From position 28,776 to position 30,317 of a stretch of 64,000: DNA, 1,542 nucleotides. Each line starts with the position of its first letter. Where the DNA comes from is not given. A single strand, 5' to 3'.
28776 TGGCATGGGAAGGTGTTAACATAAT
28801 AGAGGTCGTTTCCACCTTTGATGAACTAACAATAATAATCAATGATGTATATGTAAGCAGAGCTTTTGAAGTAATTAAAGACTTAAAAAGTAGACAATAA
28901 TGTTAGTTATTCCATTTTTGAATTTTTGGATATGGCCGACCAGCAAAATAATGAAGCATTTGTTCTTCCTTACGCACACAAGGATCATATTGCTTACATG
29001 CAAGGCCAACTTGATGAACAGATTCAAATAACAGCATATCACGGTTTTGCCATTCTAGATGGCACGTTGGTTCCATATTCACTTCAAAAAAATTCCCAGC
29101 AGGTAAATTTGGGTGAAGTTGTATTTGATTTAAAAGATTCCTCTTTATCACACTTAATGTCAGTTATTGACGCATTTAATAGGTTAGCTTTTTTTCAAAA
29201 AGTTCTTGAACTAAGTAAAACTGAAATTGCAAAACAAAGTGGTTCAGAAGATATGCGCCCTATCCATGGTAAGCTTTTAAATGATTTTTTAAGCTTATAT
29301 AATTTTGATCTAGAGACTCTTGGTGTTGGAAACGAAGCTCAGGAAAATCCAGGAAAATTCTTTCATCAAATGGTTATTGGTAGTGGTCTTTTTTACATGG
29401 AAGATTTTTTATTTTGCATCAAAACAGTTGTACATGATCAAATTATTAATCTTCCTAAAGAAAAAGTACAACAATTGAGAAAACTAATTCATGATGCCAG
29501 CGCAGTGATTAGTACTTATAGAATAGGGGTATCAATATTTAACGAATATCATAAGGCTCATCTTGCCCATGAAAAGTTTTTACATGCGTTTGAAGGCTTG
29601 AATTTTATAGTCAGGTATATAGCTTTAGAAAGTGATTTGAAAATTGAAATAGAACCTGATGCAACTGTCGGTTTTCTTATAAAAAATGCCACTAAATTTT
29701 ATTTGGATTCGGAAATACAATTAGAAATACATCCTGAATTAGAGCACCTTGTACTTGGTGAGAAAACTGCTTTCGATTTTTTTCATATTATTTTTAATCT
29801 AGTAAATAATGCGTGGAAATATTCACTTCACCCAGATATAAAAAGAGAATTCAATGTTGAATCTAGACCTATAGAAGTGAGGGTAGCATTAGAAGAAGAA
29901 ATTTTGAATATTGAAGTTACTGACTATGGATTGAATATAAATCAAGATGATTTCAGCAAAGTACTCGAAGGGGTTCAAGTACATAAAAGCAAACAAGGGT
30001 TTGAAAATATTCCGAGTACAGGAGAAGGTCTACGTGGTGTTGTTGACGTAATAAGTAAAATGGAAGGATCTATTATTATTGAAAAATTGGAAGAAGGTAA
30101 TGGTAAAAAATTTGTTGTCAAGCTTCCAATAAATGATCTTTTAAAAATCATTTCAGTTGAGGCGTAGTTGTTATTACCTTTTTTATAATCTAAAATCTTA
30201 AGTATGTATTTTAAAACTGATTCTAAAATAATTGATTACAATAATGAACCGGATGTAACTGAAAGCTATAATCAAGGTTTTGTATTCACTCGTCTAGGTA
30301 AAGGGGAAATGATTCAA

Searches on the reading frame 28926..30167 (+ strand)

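Call 46: search_protein_families(library=pfam, max_evalue=0.001, proteins=[window:28926-30167:+])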
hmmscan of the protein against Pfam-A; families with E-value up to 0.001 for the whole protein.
window:28926-30167:+ (413 aa): 1 family
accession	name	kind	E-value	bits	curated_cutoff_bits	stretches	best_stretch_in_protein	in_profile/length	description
PF02518.31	HATPase_c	-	1.7e-10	41.7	26.4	1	285-402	6-109/111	Histidine kinase-, DNA gyrase B-, and HSP90-like ATPase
